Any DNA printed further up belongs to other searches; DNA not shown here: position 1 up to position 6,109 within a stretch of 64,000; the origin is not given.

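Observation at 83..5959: Anchored protein of about 1958 aa built from 8 copies of an unassigned ~170 aa domain alternating with extracytoplasmic His/Cys double-CxxC knuckles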

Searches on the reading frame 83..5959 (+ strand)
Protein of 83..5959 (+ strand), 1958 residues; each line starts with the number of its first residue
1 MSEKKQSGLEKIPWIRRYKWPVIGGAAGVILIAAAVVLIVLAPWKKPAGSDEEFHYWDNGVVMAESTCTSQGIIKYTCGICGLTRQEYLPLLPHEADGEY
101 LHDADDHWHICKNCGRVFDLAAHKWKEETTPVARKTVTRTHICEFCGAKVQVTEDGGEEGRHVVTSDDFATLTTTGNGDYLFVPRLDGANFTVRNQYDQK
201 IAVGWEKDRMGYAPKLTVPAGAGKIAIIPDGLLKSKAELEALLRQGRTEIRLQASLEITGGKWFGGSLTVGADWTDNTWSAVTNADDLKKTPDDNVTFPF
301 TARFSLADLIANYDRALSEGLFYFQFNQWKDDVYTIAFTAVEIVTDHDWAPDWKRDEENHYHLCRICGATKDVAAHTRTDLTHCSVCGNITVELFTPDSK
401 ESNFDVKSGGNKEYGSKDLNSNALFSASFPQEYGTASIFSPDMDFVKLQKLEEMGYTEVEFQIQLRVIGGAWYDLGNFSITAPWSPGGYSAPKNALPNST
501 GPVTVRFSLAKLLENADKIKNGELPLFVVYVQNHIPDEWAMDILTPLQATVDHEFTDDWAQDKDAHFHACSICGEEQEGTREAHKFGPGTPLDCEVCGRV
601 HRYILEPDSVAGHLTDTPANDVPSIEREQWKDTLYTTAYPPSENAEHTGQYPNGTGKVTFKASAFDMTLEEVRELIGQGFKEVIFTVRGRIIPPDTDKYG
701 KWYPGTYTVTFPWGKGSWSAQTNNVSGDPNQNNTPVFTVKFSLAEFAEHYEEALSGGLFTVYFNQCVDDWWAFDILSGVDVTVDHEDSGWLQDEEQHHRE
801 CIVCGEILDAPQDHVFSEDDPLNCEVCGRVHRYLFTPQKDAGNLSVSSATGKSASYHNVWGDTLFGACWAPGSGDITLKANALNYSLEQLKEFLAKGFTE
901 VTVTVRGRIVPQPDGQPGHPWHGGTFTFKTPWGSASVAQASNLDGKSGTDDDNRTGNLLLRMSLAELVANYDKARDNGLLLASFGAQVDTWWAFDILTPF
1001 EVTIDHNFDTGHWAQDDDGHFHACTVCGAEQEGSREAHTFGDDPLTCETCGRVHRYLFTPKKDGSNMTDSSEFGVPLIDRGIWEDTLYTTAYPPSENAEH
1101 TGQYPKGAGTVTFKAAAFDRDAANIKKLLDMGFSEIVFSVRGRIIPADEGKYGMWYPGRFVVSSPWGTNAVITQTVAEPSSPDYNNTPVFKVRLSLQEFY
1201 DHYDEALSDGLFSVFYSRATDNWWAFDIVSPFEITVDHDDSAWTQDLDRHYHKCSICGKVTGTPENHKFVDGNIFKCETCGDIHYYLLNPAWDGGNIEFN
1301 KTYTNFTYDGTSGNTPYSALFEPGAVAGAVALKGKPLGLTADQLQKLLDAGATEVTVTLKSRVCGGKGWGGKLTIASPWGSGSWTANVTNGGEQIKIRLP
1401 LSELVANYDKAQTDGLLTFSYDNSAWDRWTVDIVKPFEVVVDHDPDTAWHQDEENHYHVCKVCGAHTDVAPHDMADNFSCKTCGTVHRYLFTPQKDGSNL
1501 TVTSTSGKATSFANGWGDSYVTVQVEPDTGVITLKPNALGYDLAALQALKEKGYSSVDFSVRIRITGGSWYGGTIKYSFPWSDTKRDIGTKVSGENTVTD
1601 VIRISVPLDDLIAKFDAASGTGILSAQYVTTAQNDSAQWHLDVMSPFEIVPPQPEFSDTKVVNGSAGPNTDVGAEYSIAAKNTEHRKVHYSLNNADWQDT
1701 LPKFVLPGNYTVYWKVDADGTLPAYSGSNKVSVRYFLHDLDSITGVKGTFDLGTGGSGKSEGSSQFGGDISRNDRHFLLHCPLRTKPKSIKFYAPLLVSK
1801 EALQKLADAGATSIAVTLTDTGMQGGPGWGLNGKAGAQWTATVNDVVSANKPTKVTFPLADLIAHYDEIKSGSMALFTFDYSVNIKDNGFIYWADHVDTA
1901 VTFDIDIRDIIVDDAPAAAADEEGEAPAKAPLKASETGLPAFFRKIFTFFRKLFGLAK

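Call 3: search_protein_families(library=pfam, proteins=[window:83-5959:+], max_evalue=1)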
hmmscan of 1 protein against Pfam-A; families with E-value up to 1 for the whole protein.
window:83-5959:+ (1958 aa): 7 families
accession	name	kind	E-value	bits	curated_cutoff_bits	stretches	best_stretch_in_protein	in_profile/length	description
PF16866.11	PHD_4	-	0.0015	18.9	30.6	2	568-606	5-43/65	PHD-finger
PF07747.17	MTH865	-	0.026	14.7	25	0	627-677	3-52/70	MTH865-like family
PF24801.1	FNIII-A_GpJ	-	0.028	15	27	1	453-507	46-99/126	Tip attachment protein J,FNIII-A domain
PF03804.19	DUF325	-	0.063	13.5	28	0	1450-1486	75-113/137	Viral proteins of unknown function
PF23441.1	SDR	-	0.15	11.8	27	1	1785-1831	116-162/258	SDR-like rossmann domain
PF00627.37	UBA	-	0.25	11.7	22.4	0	1121-1135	2-16/37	UBA/TS-N domain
PF06061.16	Baculo_ME53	-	0.38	10.3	25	0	1450-1492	264-303/343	Baculoviridae ME53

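Call 4: search_protein_families(library=ncbifam, proteins=[window:83-5959:+], max_evalue=1)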
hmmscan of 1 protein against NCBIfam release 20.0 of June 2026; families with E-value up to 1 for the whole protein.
window:83-5959:+ (1958 aa): 2 families
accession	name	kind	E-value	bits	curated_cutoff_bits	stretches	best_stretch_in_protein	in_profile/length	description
NF047723.1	TransFacS4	equivalog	0.083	13.4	120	0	360-390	59-89/90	transcription factor S4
NF012210.0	PDxFFG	equivalog_domain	0.085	12.3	150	0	1183-1215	105-137/269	PDxFFG protein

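Call 5: search_solved_structures(query=window:83-5959:+, max_evalue=1)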
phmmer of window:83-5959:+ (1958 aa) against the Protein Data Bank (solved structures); distinct sequences matched with E-value up to 1: 1.
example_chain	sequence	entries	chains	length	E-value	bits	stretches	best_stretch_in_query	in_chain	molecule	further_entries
1spw_A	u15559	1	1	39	0.096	12.9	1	1458-1485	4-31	Rubredoxin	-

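Call 11: find_homologous_proteins(query=window:83-5956:+, max_evalue=0.001)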
Query window:83-5956:+ (1958 aa): 9 proteins with E <= 0.001 among 8000 candidates.
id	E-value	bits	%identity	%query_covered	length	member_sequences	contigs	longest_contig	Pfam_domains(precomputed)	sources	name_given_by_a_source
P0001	0.0e+0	4681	100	100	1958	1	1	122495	-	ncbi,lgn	-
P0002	1.1e-263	897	35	63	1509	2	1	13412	-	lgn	-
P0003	8.1e-16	75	34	5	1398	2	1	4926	-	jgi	-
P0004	3.6e-15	72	33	5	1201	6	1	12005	-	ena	-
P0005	5.1e-13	65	44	3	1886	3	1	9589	PF00149.34,PF00395.26,PF02872.24,PF23835.2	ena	-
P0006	1.7e-12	64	29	6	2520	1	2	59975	PF13306.13,PF04064.19,PF07581.18,PF26918.1,PF00041.28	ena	-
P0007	2.0e-8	50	41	4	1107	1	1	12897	-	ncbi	-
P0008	6.3e-6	42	45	2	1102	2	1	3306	-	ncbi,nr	ncbi:MAG: hypothetical protein IKN36_03790, partial [Clostridia bacterium]|nr:hypothetical protein [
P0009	5.8e-4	35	32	4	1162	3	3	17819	-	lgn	-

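Call 14: find_encoding_contigs(protein=P0002, flank=10000, max_places=4)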
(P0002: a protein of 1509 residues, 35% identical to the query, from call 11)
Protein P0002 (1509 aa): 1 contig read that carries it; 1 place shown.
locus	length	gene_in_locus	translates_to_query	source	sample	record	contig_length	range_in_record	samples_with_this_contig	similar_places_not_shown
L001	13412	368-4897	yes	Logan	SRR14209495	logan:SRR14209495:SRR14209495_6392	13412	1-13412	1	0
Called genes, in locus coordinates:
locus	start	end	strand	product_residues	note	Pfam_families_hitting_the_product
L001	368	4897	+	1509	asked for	-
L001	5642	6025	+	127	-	PF07411:DUF1508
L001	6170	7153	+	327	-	PF02126:PTE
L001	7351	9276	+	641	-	PF08532:Glyco_hydro_42M (weak)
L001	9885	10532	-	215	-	PF13189:Cytidylate_kin2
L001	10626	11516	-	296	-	PF03547:Mem_trans, PF01758:SBF (weak)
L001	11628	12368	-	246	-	PF01113:DapB_N, PF05173:DapB_C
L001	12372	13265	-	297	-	PF00701:DHDPS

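Call 15: list_cluster_members(proteins=[P0001, P0002])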
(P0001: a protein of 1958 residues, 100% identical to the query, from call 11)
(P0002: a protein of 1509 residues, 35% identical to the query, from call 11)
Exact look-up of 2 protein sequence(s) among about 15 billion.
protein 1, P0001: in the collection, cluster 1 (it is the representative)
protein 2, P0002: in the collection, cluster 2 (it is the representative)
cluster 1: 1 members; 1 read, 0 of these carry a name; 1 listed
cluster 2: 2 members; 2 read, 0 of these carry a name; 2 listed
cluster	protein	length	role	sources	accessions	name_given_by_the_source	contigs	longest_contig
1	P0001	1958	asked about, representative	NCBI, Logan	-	-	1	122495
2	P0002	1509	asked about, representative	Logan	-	-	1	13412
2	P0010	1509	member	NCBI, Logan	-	-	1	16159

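Call 35: search_protein_families(library=pfam, proteins=[P0006, P0003, P0005], max_evalue=0.1)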
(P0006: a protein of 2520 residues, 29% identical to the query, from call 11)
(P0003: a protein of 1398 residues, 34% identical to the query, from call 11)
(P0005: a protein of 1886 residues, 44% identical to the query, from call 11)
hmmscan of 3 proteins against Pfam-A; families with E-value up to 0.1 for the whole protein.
P0006 (2520 aa): 7 families
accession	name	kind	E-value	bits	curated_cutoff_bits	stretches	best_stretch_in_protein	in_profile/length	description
PF13306.12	LRR_5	-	1e-12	48.5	27.7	1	2078-2140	18-79/127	BspA type Leucine rich repeat region (6 copies)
PF00041.27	fn3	-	2.1e-07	31.5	25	1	2431-2509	6-79/84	Fibronectin type III domain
PF04064.18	DUF384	-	8.4e-07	29.2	24.6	0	1342-1369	15-42/55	Domain of unknown function (DUF384)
PF07581.17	Glug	-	2.4e-05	24.9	20.5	0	599-622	4-27/28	The GLUG motif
PF13855.12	LRR_8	-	0.00036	20.7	27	1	2082-2127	13-59/61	Leucine rich repeat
PF07523.18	Big_3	-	0.00079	20.1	21.2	1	816-854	28-68/68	Bacterial Ig-like domain (group 3)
PF18439.7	zf_UBZ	-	0.0031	17.6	25.6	0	1736-1745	2-11/32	Ubiquitin-Binding Zinc Finger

P0003 (1398 aa): 0 families

P0005 (1886 aa): 11 families
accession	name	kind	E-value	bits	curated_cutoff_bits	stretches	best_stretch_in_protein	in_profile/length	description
PF00395.25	SLH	-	1.5e-29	102.2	20.8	3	91-132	1-43/44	S-layer homology domain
PF02872.23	5_nucleotid_C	-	1.4e-28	100.5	23.6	1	1229-1409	1-157/158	5'-nucleotidase, C-terminal domain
PF00149.33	Metallophos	-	6.6e-11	43.4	21.5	1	939-1159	3-190/191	Calcineurin-like phosphoesterase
PF10012.15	DUF2255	-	9.4e-05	23.1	29.8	0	552-586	14-46/115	Uncharacterized protein conserved in bacteria (DUF2255)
PF10844.13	DUF2577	-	0.0004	21.1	22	0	1729-1762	63-94/96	Protein of unknown function (DUF2577)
PF02080.26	TrkA_C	-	0.00081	19.7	27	0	520-537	47-64/71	TrkA-C domain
PF14250.11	AbrB-like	-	0.017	15.7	25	0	713-747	34-68/70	AbrB-like transcriptional regulator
PF25037.1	VPS13_C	-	0.031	14.7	21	0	717-749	32-64/114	Intermembrane lipid transfer protein VPS13, C-terminal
PF21326.4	KDM6_GATAL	-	0.034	14.5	27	0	1690-1739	5-54/59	KDM6, GATA-like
PF22768.1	SPP1_Dit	-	0.046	14.4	25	0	511-538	27-55/97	Siphovirus-type tail component, C-terminal domain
PF04014.23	MazE_antitoxin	-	0.091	13.2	24.7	0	516-530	17-31/48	Antidote-toxin recognition MazE, bacterial antitoxin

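Call 40: find_related_loci(query=window:83-5956:+, collection=genome_contigs, flank=10000)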
Query window:83-5956:+ (1958 aa) in genome_contigs; peptide patterns used: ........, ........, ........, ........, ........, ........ (x = any residue, [..] = any of these).
3 stretches matched a pattern, but none encodes a relative of the query by tblastn (E <= 1e-3).

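Call 56: find_encoding_contigs(protein=P0001, flank=10000, max_places=4)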
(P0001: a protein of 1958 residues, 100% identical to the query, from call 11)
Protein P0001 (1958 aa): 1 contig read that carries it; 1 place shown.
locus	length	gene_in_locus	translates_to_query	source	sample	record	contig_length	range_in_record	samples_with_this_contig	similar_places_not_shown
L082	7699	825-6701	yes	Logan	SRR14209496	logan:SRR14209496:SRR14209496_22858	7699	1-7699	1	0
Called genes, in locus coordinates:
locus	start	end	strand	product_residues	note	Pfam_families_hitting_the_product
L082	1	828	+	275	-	?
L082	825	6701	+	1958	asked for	-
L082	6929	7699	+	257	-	?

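Call 60: search_protein_families(library=pfam, proteins=[L082:1-825:+], max_evalue=0.001)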
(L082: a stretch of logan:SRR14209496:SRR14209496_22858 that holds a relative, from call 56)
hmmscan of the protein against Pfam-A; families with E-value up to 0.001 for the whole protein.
L082:1-825:+ (275 aa): 1 family
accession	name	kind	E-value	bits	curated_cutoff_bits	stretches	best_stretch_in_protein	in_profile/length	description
PF16126.11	DUF4838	-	4.5e-30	105.4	26.6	1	12-156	180-325/325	Domain of unknown function (DUF4838)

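Call 64: find_encoding_contigs(protein=P0010, flank=10000, max_places=3)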
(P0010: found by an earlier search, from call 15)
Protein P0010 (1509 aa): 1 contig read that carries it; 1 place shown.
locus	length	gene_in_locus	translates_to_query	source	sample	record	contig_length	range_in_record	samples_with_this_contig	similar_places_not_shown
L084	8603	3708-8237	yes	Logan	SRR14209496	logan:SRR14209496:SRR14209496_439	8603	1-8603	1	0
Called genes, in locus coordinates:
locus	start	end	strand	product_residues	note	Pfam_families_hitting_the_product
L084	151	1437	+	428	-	PF02368:Big_2 (weak), PF26182:Ig_NUP210_5th (faint), PF02368:Big_2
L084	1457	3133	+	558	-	PF16126:DUF4838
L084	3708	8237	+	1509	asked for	-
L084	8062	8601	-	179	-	?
